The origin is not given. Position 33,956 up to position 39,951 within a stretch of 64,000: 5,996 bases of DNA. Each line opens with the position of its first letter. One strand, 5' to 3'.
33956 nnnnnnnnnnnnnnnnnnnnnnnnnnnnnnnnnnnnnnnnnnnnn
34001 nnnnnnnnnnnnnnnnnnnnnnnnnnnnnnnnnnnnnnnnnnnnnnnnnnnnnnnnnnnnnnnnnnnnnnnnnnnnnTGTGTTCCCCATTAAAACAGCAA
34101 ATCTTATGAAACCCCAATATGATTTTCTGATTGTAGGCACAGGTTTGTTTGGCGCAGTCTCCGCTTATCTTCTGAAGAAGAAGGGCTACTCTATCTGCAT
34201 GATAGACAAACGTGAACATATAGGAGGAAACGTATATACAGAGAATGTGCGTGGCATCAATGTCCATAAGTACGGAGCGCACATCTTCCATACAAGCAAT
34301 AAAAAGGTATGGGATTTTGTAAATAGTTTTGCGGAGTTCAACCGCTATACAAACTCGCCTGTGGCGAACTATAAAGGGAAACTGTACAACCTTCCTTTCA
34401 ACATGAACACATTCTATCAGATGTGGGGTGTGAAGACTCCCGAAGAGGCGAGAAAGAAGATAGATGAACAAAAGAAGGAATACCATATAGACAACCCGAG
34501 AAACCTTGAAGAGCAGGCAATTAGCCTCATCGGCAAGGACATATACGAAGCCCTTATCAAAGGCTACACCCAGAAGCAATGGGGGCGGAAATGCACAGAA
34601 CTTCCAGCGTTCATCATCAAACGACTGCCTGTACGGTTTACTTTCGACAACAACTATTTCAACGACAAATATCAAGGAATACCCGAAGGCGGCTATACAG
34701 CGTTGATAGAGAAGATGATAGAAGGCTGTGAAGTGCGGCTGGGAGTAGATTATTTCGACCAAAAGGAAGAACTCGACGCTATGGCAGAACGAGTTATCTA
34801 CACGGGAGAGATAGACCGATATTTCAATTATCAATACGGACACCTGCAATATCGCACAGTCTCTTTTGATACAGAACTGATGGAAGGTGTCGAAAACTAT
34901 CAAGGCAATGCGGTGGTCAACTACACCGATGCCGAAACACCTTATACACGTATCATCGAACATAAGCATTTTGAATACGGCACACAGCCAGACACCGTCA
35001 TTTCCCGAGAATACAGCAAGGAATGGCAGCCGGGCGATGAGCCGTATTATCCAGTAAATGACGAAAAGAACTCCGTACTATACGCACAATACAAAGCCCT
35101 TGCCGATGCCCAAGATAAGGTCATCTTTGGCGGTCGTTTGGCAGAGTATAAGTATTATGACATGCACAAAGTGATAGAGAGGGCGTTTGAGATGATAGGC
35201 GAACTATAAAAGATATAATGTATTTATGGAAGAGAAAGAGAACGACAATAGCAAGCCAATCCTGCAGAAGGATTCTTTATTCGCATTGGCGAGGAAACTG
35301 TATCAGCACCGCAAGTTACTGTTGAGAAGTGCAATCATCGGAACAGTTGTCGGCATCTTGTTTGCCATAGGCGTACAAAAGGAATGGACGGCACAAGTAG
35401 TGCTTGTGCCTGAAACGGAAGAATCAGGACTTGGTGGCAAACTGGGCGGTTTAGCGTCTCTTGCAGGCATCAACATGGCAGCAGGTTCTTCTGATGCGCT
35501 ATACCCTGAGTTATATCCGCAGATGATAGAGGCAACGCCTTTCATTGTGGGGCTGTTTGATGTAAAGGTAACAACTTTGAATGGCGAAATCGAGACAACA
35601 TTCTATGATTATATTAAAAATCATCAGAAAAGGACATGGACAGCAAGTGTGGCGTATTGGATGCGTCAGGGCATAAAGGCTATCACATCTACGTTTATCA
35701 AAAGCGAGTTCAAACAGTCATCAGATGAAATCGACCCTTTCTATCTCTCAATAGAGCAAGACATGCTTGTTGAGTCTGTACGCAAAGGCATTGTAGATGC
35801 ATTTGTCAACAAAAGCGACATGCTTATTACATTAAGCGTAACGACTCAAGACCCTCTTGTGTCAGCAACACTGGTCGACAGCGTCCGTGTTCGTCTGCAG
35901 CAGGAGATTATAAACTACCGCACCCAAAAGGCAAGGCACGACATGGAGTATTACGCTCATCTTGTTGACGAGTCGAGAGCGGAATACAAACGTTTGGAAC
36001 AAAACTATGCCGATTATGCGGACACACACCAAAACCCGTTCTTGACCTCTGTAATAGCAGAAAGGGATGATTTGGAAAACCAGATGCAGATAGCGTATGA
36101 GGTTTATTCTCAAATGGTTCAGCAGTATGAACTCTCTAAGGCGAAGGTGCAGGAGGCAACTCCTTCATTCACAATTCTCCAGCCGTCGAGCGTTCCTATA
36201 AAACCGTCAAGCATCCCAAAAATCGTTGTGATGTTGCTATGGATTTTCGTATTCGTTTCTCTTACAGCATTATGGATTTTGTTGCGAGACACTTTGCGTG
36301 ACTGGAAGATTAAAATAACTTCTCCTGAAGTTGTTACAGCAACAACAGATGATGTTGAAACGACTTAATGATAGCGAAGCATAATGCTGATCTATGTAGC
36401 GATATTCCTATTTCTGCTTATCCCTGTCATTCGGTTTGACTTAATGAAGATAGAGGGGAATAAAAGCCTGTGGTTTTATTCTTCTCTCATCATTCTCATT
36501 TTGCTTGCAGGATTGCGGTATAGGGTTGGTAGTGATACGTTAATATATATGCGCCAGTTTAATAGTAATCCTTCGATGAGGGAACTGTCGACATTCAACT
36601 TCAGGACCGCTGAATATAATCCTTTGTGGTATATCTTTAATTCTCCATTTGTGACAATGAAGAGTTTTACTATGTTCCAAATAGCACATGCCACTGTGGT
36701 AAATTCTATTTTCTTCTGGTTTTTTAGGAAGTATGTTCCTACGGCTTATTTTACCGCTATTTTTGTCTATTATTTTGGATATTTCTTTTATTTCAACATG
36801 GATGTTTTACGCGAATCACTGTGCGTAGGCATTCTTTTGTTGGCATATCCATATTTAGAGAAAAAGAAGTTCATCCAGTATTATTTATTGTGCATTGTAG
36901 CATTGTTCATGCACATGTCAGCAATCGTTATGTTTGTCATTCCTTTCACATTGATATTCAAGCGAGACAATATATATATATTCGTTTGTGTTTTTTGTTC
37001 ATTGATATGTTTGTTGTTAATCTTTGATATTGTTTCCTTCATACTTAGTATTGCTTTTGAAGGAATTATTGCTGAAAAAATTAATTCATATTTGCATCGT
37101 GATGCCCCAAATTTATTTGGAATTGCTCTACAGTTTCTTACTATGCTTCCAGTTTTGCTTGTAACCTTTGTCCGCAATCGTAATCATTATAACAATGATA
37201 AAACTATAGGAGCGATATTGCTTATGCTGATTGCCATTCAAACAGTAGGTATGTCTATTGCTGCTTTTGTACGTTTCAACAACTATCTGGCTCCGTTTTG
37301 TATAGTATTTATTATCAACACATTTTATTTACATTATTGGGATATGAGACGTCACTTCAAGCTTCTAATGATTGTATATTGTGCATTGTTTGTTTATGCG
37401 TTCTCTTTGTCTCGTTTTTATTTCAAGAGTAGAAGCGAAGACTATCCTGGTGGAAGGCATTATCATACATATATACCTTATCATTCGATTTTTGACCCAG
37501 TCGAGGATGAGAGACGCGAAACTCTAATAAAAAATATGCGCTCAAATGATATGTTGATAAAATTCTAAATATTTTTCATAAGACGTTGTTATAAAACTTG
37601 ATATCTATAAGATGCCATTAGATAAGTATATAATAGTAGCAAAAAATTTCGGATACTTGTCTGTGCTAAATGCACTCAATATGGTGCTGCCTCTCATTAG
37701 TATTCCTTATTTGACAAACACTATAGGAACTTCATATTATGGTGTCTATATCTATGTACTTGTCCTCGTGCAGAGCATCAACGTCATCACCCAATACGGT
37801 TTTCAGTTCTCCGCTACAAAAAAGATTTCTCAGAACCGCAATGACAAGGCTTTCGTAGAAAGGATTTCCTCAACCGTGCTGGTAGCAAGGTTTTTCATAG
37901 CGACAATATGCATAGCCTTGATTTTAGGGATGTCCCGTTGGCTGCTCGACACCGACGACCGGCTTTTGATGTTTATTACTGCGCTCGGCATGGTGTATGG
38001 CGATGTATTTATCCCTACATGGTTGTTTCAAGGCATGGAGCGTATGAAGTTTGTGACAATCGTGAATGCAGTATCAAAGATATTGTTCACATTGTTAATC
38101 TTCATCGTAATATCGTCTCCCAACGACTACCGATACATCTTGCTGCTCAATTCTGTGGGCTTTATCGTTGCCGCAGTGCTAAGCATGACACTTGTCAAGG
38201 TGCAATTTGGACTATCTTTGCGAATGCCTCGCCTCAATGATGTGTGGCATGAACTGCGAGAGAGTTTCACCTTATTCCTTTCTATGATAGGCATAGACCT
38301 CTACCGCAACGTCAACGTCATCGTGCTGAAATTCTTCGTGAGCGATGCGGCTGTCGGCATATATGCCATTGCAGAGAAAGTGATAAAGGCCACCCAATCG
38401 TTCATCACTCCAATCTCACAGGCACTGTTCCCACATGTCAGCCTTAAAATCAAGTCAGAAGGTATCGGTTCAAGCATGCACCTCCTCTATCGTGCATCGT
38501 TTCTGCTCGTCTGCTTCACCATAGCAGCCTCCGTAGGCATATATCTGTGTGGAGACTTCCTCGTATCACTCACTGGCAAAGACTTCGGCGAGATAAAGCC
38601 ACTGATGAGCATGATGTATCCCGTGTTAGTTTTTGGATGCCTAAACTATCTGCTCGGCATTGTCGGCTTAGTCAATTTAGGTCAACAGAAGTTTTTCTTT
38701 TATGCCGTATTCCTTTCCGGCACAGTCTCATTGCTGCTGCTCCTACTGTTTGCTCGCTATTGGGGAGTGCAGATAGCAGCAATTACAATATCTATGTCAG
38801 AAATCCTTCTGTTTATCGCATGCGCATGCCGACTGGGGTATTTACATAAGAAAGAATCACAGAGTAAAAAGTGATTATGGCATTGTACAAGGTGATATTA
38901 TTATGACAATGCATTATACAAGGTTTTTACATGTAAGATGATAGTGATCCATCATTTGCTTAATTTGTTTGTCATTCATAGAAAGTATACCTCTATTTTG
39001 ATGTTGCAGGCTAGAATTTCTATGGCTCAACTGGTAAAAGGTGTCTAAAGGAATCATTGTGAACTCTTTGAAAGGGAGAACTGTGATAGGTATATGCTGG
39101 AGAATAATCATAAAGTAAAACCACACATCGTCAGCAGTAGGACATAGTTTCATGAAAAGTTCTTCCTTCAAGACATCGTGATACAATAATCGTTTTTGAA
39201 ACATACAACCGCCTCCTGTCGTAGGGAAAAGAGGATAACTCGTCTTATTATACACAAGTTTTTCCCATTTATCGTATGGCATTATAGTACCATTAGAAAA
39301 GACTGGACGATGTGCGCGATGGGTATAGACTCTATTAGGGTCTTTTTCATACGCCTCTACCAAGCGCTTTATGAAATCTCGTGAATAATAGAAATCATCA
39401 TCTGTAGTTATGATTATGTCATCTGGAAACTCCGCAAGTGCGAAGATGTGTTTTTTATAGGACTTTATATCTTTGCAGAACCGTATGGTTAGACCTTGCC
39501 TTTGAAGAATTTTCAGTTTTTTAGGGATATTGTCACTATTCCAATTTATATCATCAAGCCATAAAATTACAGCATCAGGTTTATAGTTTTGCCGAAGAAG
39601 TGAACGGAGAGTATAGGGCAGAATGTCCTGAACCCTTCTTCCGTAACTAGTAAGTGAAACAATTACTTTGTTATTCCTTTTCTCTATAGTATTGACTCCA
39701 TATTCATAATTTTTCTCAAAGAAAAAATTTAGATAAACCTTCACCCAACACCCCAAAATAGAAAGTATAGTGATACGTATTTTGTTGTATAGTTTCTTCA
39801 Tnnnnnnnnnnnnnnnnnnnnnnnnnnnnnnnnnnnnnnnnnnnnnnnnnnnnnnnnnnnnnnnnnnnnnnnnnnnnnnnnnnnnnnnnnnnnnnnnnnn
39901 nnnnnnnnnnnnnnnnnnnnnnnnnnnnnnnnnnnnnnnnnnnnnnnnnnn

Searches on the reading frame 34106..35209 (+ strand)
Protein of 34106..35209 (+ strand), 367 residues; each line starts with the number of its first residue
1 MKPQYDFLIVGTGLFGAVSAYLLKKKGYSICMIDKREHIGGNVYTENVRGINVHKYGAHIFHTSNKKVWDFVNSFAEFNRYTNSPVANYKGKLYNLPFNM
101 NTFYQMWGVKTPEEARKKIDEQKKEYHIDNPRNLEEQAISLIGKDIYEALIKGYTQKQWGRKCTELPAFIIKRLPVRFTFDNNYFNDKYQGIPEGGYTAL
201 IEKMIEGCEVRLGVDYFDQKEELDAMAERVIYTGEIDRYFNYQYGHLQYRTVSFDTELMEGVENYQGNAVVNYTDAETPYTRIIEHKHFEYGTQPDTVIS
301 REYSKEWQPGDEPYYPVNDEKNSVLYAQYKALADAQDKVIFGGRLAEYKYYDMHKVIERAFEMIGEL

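Call 34: search_protein_families(library=pfam, proteins=[window:34106-35209:+])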
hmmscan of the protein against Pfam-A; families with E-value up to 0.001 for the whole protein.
window:34106-35209:+ (367 aa): 6 families
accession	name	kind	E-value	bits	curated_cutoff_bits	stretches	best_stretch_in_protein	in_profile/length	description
PF03275.19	GLF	-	3.4e-83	278.8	26.3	1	150-350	2-203/203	UDP-galactopyranose mutase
PF13450.12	NAD_binding_8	-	3e-22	79.1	21.9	1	9-74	1-67/68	NAD(P)-binding Rossmann-like domain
PF01593.30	Amino_oxidase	-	1.2e-06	28.6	19.8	1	18-213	5-222/443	Flavin containing amine oxidoreductase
PF01266.30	DAO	-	8.6e-05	22.6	27.9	1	6-51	1-46/353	FAD dependent oxidoreductase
PF12831.13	FAD_oxidored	-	0.00035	20.4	27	1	6-106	1-97/416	FAD dependent oxidoreductase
PF01494.25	FAD_binding_3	-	0.0007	19.4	22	0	5-37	2-34/349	FAD binding domain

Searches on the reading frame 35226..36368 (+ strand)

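Call 34: search_protein_families(library=pfam, proteins=[window:35226-36368:+])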
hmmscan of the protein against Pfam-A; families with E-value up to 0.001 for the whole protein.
window:35226-36368:+ (380 aa): 1 family
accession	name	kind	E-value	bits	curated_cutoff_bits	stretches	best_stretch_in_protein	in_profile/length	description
PF02706.20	Wzz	-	5e-05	24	25.5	1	18-67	5-54/91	Chain length determinant protein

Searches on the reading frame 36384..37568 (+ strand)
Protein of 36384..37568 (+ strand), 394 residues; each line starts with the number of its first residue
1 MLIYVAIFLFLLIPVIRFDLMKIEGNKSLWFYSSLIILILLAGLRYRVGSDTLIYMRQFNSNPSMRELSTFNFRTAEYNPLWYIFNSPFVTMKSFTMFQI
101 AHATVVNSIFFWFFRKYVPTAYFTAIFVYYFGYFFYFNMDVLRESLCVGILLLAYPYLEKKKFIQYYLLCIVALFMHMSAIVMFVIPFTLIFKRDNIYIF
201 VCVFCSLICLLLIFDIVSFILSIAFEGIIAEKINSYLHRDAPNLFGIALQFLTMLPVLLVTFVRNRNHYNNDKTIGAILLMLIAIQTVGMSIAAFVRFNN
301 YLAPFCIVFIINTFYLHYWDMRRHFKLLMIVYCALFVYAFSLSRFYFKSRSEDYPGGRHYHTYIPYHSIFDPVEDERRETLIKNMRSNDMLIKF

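Call 34: search_protein_families(library=pfam, proteins=[window:36384-37568:+])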
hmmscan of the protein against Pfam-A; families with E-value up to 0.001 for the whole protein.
window:36384-37568:+ (394 aa): 1 family
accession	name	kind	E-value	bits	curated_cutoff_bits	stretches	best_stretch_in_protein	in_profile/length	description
PF14897.12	EpsG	-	2e-40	139.4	30.1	1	30-341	3-312/326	EpsG family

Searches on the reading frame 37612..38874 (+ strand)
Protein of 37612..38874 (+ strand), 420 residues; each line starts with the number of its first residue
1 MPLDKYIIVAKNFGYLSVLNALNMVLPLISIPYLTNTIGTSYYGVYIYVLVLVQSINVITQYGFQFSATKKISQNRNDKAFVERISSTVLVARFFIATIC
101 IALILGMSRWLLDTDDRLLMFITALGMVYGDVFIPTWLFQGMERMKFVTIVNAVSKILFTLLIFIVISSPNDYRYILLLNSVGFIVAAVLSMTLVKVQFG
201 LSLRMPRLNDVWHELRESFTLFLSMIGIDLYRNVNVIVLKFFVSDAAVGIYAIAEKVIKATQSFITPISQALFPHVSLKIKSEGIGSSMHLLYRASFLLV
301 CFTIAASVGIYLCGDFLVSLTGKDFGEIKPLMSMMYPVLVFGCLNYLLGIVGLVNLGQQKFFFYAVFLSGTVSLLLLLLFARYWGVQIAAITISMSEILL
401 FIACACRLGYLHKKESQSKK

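Call 90: search_protein_families(library=pfam, proteins=[window:37612-38874:+], max_evalue=0.00001)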
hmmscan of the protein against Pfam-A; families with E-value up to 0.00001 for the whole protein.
window:37612-38874:+ (420 aa): 1 family
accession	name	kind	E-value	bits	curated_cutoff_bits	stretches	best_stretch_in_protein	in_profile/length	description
PF01943.22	Polysacc_synt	-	3.8e-43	148.3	28.2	1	9-277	1-271/274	Polysaccharide biosynthesis protein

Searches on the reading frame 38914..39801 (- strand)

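Call 90: search_protein_families(library=pfam, proteins=[window:38914-39801:-], max_evalue=0.00001)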
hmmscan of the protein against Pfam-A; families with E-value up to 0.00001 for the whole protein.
window:38914-39801:- (295 aa): 1 family
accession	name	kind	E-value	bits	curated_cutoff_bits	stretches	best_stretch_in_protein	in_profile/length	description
PF00535.33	Glycos_transf_2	-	7.8e-09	36.1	23.3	1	52-206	6-164/168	Glycosyl transferase family 2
